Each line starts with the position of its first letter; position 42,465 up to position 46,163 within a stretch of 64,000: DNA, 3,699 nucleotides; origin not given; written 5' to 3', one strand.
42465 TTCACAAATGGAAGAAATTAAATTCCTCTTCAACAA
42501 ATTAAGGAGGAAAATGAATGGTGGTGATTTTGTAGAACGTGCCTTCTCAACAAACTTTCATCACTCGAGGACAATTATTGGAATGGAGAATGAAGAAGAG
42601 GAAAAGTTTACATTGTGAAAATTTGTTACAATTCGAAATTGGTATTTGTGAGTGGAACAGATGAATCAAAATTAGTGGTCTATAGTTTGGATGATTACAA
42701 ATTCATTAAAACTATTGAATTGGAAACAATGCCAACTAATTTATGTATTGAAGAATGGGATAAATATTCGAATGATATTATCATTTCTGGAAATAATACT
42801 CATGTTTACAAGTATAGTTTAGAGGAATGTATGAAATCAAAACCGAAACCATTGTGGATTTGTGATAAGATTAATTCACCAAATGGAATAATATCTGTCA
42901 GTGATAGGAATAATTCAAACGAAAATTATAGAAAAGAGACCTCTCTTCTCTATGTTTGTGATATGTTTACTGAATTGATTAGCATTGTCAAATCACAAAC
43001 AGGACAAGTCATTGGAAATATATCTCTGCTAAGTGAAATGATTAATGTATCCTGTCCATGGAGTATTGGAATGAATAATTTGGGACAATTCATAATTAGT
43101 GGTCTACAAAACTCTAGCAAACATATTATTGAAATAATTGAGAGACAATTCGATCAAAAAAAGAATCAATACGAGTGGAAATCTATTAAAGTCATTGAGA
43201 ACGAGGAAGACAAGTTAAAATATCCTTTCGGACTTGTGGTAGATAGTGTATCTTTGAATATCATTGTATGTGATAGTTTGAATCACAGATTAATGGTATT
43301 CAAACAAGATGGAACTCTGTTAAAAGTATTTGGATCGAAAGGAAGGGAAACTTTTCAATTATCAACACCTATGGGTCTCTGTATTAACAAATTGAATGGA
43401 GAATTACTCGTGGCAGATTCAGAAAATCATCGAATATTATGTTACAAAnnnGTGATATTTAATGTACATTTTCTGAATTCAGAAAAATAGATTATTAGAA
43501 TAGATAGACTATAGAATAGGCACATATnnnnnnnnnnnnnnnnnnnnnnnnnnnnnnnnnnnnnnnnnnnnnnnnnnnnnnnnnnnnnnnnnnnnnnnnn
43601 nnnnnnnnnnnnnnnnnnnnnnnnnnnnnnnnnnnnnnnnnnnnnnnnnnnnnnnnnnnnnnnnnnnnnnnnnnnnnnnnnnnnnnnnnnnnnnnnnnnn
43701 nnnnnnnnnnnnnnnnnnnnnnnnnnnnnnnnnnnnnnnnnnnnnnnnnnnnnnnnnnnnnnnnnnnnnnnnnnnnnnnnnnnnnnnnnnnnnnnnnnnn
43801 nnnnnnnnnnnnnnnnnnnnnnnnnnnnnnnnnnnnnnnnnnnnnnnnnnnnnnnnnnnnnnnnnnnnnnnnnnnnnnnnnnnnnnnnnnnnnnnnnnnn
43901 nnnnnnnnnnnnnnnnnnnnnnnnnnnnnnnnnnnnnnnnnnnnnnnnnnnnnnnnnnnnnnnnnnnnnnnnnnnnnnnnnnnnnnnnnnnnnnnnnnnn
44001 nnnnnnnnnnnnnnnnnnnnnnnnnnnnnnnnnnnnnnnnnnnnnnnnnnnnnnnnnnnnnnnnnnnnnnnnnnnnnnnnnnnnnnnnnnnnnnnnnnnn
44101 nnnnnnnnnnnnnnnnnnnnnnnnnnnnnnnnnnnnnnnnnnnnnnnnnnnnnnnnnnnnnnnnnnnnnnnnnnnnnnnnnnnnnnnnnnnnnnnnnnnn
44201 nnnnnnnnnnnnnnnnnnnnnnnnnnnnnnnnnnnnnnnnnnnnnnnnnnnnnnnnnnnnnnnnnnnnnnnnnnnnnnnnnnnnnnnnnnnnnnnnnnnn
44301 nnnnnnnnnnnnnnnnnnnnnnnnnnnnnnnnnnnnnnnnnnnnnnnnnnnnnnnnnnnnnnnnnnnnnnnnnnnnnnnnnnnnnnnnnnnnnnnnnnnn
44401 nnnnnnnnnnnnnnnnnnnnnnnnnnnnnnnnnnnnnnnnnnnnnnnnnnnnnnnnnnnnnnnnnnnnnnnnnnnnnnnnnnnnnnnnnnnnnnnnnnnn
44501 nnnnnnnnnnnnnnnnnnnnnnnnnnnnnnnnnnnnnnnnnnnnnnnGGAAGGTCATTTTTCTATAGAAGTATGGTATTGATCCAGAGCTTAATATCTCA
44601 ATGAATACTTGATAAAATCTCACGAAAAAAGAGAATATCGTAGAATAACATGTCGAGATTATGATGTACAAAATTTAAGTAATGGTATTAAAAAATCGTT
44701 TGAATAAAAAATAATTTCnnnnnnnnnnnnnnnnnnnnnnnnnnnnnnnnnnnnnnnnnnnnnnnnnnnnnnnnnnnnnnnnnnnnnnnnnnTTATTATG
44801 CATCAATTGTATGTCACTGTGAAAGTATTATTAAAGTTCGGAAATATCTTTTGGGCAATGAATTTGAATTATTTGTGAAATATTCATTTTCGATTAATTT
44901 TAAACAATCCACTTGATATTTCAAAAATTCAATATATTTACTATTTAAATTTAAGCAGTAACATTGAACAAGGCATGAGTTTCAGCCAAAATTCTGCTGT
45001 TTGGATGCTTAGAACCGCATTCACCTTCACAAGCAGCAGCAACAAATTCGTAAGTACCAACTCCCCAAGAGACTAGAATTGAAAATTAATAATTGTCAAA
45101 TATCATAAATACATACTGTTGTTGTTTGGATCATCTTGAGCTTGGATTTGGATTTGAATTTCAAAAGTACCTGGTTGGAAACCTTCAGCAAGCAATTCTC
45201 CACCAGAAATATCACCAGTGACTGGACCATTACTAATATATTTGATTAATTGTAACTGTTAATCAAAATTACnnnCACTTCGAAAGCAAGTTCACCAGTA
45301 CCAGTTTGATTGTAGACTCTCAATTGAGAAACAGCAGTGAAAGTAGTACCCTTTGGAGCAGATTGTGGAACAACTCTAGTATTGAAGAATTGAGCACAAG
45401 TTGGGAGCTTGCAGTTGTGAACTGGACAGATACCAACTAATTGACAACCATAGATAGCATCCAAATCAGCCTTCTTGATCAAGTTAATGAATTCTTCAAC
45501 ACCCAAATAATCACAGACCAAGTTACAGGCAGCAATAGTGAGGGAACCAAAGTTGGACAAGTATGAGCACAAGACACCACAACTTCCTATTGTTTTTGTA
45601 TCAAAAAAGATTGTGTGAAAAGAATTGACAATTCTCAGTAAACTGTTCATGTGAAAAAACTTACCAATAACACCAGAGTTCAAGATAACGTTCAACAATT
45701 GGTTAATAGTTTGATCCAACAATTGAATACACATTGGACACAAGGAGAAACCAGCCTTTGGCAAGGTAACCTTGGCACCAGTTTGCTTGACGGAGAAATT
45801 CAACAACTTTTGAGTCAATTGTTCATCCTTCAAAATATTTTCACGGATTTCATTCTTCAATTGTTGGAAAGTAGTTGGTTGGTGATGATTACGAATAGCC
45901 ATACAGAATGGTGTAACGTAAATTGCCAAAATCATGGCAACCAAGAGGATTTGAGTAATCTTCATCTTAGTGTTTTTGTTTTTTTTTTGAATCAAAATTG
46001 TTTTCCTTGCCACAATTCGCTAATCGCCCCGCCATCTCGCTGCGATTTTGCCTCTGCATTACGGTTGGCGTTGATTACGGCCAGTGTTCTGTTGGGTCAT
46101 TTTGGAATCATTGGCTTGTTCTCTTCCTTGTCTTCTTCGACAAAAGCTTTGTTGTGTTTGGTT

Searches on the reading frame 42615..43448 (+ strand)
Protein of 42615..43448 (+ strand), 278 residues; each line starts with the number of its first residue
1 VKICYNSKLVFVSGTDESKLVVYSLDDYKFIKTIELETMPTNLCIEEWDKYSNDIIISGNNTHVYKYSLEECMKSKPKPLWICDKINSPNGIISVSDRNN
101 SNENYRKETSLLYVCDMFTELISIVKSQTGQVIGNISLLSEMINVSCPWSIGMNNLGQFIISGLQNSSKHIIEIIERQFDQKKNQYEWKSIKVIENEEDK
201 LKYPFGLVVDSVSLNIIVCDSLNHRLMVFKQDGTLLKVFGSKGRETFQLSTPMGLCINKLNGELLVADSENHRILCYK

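Call 65: search_protein_families(library=pfam, proteins=[window:42615-43448:+], max_evalue=0.01)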
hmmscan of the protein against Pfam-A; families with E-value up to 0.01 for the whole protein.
window:42615-43448:+ (278 aa): 2 families
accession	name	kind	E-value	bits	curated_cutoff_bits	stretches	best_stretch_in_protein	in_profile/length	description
PF01436.27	NHL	-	6.5e-15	54.8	20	2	250-277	2-28/28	NHL repeat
PF17170.10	DUF5128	-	6.8e-06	25.9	22.9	0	16-51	110-145/321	6-bladed beta-propeller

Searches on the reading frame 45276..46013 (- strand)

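Call 6: search_protein_families(library=pfam, proteins=[window:45276-46013:-], max_evalue=1)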
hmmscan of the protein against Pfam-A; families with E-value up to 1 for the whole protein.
window:45276-46013:- (246 aa): 2 families
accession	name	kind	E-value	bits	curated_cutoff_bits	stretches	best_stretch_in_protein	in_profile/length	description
PF03820.22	SFXNs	-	0.026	13.8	22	1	12-69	257-312/319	Sideroflexins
PF13786.12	DUF4179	-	0.042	14.7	30.1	1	10-86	2-78/94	Domain of unknown function (DUF4179)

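Call 79: search_protein_families(library=pfam, proteins=[window:45276-45965:-], max_evalue=1)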
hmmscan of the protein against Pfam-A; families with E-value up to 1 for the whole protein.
window:45276-45965:- (230 aa): 1 family
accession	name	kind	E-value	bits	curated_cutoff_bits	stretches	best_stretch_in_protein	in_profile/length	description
PF03820.22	SFXNs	-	0.1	11.9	22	1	4-53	264-312/319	Sideroflexins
